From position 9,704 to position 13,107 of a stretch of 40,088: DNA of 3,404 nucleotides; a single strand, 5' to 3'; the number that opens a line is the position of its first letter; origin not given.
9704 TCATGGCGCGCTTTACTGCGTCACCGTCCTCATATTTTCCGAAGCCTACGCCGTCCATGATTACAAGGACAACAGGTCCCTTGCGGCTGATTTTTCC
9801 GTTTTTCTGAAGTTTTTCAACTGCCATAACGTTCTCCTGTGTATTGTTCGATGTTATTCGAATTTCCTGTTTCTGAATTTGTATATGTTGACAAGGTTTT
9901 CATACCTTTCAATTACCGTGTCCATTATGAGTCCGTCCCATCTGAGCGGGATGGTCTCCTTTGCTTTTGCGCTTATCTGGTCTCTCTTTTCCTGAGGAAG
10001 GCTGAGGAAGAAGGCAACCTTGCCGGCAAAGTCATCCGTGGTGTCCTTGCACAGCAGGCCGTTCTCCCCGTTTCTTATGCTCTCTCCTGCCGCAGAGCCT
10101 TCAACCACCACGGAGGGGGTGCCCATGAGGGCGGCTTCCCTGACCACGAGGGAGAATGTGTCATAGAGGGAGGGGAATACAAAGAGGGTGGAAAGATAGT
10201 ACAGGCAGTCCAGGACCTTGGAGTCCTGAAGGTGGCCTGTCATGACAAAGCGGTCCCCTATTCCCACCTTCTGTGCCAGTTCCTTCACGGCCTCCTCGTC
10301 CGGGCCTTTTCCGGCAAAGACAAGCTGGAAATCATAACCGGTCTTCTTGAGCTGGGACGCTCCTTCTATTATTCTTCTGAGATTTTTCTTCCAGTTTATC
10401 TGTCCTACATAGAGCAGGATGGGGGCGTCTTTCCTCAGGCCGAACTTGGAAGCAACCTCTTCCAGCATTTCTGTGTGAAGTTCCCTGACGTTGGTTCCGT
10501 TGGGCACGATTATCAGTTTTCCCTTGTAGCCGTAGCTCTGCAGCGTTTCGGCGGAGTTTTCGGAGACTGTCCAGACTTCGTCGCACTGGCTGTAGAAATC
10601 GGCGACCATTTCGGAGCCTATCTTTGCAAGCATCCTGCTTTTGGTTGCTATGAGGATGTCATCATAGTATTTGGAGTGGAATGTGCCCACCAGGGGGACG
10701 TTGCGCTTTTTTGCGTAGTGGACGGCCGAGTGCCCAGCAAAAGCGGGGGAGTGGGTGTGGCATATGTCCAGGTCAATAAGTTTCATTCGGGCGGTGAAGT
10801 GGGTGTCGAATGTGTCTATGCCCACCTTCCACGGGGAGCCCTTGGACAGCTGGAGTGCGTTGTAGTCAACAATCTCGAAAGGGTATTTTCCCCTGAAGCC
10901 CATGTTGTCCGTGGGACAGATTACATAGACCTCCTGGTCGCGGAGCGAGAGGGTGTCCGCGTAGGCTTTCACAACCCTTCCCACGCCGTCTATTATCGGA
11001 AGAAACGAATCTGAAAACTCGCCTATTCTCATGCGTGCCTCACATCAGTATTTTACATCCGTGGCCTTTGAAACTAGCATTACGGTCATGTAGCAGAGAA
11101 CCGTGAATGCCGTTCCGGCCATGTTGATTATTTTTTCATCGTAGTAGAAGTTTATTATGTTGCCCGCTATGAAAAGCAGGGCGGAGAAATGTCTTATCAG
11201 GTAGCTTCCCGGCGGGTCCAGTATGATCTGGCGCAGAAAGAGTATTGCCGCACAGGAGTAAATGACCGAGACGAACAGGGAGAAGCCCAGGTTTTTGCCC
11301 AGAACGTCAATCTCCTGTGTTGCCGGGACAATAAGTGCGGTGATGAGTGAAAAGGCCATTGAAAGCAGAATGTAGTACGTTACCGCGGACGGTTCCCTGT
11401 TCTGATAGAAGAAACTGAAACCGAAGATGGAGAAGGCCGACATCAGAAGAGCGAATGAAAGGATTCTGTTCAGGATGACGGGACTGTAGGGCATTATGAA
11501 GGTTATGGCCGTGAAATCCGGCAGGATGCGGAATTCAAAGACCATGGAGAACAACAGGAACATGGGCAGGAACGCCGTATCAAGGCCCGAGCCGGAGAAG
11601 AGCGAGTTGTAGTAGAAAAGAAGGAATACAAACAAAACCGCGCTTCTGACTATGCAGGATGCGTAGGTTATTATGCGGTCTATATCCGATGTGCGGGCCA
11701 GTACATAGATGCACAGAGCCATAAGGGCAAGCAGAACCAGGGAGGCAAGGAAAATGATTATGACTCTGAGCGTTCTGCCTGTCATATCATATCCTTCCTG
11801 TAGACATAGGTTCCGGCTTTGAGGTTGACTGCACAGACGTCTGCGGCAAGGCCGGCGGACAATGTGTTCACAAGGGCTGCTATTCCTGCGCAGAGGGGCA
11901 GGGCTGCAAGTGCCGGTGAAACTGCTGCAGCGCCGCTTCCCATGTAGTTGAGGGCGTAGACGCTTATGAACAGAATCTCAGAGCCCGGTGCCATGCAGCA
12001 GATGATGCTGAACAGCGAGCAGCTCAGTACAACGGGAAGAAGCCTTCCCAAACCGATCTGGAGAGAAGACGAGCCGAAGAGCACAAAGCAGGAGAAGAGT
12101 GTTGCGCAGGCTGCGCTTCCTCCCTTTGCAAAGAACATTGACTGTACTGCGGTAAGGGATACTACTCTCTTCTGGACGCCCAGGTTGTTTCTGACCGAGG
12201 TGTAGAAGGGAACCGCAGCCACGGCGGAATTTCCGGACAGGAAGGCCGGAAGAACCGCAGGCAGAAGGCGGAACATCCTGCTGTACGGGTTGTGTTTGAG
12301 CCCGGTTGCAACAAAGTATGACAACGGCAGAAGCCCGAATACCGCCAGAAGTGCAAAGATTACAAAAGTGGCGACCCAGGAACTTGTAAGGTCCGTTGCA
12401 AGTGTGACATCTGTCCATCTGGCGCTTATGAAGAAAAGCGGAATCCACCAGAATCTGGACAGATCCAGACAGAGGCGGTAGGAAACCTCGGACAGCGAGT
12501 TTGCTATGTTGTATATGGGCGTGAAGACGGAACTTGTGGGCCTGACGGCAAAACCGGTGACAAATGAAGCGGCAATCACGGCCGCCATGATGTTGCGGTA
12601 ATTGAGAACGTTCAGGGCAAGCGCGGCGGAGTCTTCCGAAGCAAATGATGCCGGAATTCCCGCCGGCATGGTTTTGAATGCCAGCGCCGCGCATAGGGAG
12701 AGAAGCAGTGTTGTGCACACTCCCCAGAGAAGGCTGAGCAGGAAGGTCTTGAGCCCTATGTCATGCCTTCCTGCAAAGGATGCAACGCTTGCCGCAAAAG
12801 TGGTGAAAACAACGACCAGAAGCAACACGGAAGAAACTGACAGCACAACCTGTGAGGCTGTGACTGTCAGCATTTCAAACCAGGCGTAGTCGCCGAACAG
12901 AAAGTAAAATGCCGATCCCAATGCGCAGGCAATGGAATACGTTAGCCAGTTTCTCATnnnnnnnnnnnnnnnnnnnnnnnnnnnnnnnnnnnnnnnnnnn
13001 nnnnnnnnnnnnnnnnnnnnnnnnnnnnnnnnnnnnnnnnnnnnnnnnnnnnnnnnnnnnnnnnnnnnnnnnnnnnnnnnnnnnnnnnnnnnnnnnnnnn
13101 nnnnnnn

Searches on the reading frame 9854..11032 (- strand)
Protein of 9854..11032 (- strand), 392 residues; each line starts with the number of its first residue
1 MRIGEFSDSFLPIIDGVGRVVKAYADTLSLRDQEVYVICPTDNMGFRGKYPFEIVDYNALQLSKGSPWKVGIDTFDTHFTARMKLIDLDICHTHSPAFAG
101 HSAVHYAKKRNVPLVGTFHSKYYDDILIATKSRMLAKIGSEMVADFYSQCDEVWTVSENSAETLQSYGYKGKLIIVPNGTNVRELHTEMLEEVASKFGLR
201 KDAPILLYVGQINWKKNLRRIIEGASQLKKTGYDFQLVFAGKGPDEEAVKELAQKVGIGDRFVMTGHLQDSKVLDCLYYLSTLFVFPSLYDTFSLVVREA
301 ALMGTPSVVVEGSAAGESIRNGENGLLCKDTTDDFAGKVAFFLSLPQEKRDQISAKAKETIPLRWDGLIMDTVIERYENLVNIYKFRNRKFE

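Call 9: search_protein_families(library=pfam, proteins=[window:9854-11032:-], max_evalue=0.00001)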
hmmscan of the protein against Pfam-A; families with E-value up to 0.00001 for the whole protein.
window:9854-11032:- (392 aa): 4 families
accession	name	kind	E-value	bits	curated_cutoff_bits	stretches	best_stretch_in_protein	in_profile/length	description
PF00534.26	Glycos_transf_1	-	2.1e-32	112.4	26.4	1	195-359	7-171/172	Glycosyl transferases group 1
PF13692.12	Glyco_trans_1_4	-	9.2e-25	88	27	1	204-342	2-139/142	Glycosyl transferases group 1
PF13439.12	Glyco_transf_4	-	2.4e-22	80.2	28.5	1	14-182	1-168/170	Glycosyltransferase Family 4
PF13579.12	Glyco_trans_4_4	-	6.1e-09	36.9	29.7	1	16-179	2-158/158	Glycosyl transferase 4-like domain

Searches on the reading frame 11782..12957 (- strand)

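Call 9: search_protein_families(library=pfam, proteins=[window:11782-12957:-], max_evalue=0.00001)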
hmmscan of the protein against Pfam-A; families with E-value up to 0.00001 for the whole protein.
window:11782-12957:- (391 aa): 1 family
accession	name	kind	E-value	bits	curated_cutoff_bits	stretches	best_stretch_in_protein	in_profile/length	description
PF00375.23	SDF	-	5.5e-06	26.1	27.9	0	9-372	7-381/387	Sodium:dicarboxylate symporter family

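Call 31: search_protein_families(library=ncbifam, proteins=[window:11782-12957:-], max_evalue=0.001)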
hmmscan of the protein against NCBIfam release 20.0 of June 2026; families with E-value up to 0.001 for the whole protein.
window:11782-12957:- (391 aa): 0 families
